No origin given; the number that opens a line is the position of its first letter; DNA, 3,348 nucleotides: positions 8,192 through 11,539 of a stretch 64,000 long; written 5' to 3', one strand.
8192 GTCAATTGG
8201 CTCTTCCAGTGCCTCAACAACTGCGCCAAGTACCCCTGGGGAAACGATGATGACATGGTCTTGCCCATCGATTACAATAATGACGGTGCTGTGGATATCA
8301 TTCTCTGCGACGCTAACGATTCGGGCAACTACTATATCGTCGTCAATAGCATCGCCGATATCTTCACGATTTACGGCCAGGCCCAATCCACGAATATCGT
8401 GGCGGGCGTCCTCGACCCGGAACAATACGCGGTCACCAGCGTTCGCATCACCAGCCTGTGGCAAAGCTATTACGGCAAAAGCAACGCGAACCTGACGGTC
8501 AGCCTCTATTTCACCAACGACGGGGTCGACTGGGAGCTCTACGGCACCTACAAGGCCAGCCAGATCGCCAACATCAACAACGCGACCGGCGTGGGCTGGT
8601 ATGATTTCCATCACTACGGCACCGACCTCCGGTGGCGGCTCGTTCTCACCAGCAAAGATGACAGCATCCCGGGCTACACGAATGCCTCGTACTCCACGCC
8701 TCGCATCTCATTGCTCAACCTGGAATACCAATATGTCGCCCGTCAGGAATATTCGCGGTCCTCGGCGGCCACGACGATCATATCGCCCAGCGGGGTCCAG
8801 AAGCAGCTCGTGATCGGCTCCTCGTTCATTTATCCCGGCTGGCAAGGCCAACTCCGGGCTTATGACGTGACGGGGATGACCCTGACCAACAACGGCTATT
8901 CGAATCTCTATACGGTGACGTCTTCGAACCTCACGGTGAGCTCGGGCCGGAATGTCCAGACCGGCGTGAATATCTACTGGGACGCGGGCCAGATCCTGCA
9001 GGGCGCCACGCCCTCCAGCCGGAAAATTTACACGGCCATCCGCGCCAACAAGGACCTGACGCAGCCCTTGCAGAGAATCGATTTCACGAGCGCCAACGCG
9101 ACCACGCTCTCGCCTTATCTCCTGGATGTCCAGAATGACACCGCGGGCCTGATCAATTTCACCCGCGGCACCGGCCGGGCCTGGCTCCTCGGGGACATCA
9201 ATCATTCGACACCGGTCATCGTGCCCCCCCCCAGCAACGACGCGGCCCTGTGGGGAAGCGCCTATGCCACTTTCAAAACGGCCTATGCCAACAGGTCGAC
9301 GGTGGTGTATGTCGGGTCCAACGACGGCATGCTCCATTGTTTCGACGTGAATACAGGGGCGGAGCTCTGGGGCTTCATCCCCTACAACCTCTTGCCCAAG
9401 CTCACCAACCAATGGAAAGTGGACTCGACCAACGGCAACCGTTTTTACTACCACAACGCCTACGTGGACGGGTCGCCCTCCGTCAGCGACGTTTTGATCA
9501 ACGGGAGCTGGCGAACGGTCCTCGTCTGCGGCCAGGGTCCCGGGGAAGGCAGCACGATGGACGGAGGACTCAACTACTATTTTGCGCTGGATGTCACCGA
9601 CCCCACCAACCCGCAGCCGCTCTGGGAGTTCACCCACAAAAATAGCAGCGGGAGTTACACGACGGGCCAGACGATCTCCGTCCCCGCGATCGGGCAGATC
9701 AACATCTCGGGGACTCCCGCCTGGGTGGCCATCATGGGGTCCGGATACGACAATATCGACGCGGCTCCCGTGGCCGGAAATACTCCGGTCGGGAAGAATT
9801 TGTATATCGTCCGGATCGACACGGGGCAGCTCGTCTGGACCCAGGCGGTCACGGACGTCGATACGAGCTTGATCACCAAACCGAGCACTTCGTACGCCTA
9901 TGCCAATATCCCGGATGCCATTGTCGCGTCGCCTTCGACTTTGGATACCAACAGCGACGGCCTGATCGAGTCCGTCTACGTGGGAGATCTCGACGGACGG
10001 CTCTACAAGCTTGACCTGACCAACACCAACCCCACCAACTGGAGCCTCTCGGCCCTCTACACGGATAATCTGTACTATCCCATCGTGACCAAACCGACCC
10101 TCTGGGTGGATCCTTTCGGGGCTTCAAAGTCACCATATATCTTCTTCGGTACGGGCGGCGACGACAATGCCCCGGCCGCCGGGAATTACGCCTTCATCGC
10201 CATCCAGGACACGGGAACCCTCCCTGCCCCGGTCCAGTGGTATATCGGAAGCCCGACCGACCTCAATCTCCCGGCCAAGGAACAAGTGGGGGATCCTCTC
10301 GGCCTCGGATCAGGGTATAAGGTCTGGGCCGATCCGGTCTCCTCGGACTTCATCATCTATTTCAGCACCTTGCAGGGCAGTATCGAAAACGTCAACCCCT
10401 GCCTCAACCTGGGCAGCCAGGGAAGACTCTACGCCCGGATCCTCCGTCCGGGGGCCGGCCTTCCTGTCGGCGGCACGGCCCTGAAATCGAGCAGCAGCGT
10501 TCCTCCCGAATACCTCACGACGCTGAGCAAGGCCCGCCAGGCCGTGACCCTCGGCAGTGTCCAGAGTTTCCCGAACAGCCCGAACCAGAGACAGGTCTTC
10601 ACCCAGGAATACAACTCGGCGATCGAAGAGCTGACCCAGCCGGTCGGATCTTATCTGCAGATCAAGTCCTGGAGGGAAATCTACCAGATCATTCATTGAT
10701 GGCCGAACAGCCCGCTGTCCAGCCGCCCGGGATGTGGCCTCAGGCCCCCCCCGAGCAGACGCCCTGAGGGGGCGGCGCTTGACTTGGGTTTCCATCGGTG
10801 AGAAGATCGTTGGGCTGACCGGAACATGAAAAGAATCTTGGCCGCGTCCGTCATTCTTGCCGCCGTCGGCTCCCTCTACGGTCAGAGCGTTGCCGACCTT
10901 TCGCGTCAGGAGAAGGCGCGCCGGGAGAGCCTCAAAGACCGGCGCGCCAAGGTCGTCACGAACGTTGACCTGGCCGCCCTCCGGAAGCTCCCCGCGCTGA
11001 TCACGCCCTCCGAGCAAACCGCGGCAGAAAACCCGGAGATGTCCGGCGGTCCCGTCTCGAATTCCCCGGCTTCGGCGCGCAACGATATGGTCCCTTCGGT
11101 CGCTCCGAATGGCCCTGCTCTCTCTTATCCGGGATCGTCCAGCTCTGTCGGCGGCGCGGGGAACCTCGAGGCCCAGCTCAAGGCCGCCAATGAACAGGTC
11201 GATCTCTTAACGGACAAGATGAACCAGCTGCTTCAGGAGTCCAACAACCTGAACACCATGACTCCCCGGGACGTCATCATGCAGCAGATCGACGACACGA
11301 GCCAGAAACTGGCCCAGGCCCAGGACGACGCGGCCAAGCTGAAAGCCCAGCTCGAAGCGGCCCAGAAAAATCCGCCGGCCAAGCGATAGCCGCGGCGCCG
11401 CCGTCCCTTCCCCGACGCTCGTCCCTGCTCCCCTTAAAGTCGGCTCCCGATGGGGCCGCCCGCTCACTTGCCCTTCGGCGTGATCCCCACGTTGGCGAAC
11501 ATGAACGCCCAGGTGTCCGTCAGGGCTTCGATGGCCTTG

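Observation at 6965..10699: PilY1 homolog in which the usual N-terminal vWA region is replaced by a multi-blade FG-GAP/VCBS (integrin-alpha-like) propeller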

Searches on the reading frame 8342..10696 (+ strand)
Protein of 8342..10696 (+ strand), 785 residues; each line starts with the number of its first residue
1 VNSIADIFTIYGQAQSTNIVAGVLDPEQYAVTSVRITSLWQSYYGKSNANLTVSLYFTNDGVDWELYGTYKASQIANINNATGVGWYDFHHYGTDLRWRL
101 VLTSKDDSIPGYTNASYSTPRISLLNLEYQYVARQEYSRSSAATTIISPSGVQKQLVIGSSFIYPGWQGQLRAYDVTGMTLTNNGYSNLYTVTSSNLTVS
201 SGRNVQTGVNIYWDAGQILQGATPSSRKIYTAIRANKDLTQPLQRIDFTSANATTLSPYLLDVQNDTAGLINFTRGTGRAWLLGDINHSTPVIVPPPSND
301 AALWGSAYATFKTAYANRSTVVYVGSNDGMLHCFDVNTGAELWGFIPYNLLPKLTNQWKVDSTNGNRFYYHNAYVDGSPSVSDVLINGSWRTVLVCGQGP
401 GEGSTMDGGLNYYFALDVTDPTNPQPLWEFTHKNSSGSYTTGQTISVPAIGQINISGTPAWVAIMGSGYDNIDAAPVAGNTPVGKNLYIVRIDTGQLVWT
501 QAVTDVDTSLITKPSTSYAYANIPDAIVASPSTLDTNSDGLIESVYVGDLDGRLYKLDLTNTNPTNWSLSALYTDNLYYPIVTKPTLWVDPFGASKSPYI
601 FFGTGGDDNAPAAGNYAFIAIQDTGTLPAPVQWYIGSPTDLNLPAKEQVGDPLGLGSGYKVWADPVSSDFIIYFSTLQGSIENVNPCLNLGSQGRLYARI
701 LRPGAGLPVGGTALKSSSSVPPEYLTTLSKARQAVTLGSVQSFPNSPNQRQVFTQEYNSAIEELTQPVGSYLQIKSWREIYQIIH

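Call 34: predict_structure(alignment_id=A4)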
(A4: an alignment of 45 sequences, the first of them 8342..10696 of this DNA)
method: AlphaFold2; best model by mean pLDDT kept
length: 785 residues; sequences in the alignment: 45
mean_pLDDT: 87.4   pTM: 0.86
mean pLDDT of the five models: 87.4, 86.3, 85.2, 84.7, 81.8
residues with pLDDT >= 90: 422; 70-90: 309; 50-70: 37; < 50: 17
segments of 3 or more residues with pLDDT < 50: 1-3, 770-776
pLDDT, mean of each block of 10 residues (from residue 1): 64 91 86 92 89 94 90 90 79 88 90 89 92 86 88 92 84 92 81 90 92 92 92 88 95 94 89 90 86 92 89 92 93 95 95 88 80 87 94 93 75 95 94 87 91 94 94 57 88 95 89 69 89 90 96 96 94 94 93 87 89 91 94 93 91 86 89 89 72 88 80 87 90 80 72 90 80 44 51
secondary structure, 60 per line:
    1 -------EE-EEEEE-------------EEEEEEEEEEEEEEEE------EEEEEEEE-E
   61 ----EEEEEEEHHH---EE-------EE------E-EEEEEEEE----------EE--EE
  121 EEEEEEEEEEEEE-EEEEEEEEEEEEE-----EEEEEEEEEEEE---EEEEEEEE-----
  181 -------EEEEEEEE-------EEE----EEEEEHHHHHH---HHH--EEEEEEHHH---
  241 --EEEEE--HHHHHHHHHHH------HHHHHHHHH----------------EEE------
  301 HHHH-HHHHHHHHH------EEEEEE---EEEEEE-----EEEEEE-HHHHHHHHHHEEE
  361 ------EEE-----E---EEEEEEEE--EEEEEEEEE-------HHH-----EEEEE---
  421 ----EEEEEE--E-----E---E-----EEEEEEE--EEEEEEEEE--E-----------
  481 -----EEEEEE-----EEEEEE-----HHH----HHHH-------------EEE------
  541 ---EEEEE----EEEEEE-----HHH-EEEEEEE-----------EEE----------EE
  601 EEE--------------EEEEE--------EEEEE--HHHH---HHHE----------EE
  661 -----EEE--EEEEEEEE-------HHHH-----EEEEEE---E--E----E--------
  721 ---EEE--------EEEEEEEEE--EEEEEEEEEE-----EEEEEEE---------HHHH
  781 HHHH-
elements in order (helices of 4 or more, strands of 3 or more residues): E11-15 E29-44 E51-58 E65-71 E97-104 E119-133 E135-147 E153-164 E168-175 E188-195 E203-205 E210-214 H215-220 E229-234 E243-247 H250-260 H267-275 E292-294 H301-304 H306-314 E321-326 E330-335 E341-346 H348-357 E358-360 E367-369 E379-386 E389-397 E413-417 E425-430 E449-455 E458-466 E486-491 E497-502 H515-518 E532-534 E544-548 E553-558 E568-574 E586-588 E599-603 E618-622 E631-635 H638-641 E666-668 E671-678 H686-689 E695-700 E724-726 E735-743 E746-755 E761-767 H777-784

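Call 37: fold_search(model_id=the predicted structure, library=pdb)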
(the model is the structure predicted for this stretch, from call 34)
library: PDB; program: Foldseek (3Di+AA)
matches with E <= 10: 1241; with E <= 0.001: 6
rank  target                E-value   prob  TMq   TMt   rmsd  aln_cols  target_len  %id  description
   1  3hx6_A                1.3e-19  1.00  0.42  0.64   7.9       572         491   21  Crystal structure of Pseudomonas aeruginosa PilY1 C-terminal domain (released 2010-01-26)
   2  3hx6_B                4.9e-19  1.00  0.39  0.60   7.6       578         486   21  Crystal structure of Pseudomonas aeruginosa PilY1 C-terminal domain (released 2010-01-26)
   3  8cuk_B                8.6e-07  1.00  0.18  0.34  10.0       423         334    9  X-ray Structure of the WD40 domain of HOPS subunit Vps11 from Yeast (released 2022-05-25)
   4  8cuk_A                9.2e-06  1.00  0.18  0.35  10.0       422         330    9  X-ray Structure of the WD40 domain of HOPS subunit Vps11 from Yeast (released 2022-05-25)
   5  9b9h_B                4.2e-05  0.99  0.16  0.31  12.0       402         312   10  Crystal structure of the ternary complex of DCAF1 and WDR5 with PROTAC, OICR-40333 (released 2024-11-06)
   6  8pu0_B                4.7e-04  1.00  0.22  0.25  14.1       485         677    8  Cryo-EM structure of human Elp123 in complex with tRNA, desulpho-CoA, 5'-deoxyadenosine and methionine (released 2024-04-17)
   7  7qpg_R                1.9e-03  0.77  0.16  0.07  16.7       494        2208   10  Human RZZ kinetochore corona complex. (released 2022-03-16)
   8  7auw_A                5.5e-03  0.77  0.08  0.12  18.9       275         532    8  Inhibitory complex of human meprin beta with mouse fetuin-B. (released 2021-04-14)
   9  4gwm_B                1.9e-02  0.25  0.08  0.10  19.5       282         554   11  Crystal structure of human promeprin beta (released 2012-09-19)
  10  4gwm_A                6.2e-02  0.21  0.07  0.10  19.2       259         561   10  Crystal structure of human promeprin beta (released 2012-09-19)
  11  7xq8_C                7.5e-02  0.03  0.07  0.09  46.8       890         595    9  Structure of human B-cell antigen receptor of the IgM isotype (released 2022-08-17)
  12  8u9y_E                9.7e-02  0.11  0.08  0.20  18.2       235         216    8  CryoEM structure of neutralizing antibody HC84.26 in complex with Hepatitis C virus envelope glycoprotein E2_New inter (released 2024-09-25)
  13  3loy_A                1.2e-01  0.03  0.07  0.08  23.4       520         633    8  Crystal structure of a Copper-containing benzylamine oxidase from Hansenula Polymorpha (released 2010-03-16)
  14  7pnb_A                1.4e-01  0.69  0.09  0.29   7.5       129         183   13  Sulfolobus acidocaldarius 0406 filament. (released 2022-09-14)
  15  7r9d_H                1.8e-01  0.08  0.07  0.17  20.0       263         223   11  Crystal structure of Nb_0 in complex with Fab_8D3 (released 2021-10-06)
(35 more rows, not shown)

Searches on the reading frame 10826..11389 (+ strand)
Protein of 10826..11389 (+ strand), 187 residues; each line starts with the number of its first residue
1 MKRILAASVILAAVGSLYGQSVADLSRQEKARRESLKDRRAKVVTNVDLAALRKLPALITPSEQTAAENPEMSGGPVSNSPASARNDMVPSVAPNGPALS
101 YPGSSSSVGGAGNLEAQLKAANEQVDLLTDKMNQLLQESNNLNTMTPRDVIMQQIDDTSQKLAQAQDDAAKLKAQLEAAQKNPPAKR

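Call 5: search_protein_families(library=pfam, proteins=[window:10826-11389:+], max_evalue=0.1)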
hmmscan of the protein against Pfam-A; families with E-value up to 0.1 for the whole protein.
window:10826-11389:+ (187 aa): 4 families
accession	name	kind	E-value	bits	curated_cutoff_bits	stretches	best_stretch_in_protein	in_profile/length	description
PF14282.11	FlxA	-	0.0098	16.4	26.3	1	105-178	6-81/101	FlxA-like protein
PF23267.1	ENOX1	-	0.01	16.3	27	1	114-181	21-88/110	ENOX1-like domain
PF24072.1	T7_gp14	-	0.028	14.8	27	0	106-179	12-84/187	T7 virus internal virion protein gp14 family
PF02050.21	FliJ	-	0.07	13.8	28.4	0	113-182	9-81/123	Flagellar FliJ protein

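Call 6: search_protein_families(library=ncbifam, proteins=[window:10826-11389:+], max_evalue=0.1)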
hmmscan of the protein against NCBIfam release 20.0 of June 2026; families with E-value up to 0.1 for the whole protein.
window:10826-11389:+ (187 aa): 0 families

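Call 58: search_protein_families(library=phrogs, proteins=[window:10826-11386:+], max_evalue=0.01)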
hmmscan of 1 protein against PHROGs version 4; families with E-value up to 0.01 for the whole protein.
window:10826-11386:+ (187 aa): 1 family
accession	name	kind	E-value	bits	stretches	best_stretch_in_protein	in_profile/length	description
phrog_1009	-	unknown function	0.0086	17.2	0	117-179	35-95/103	-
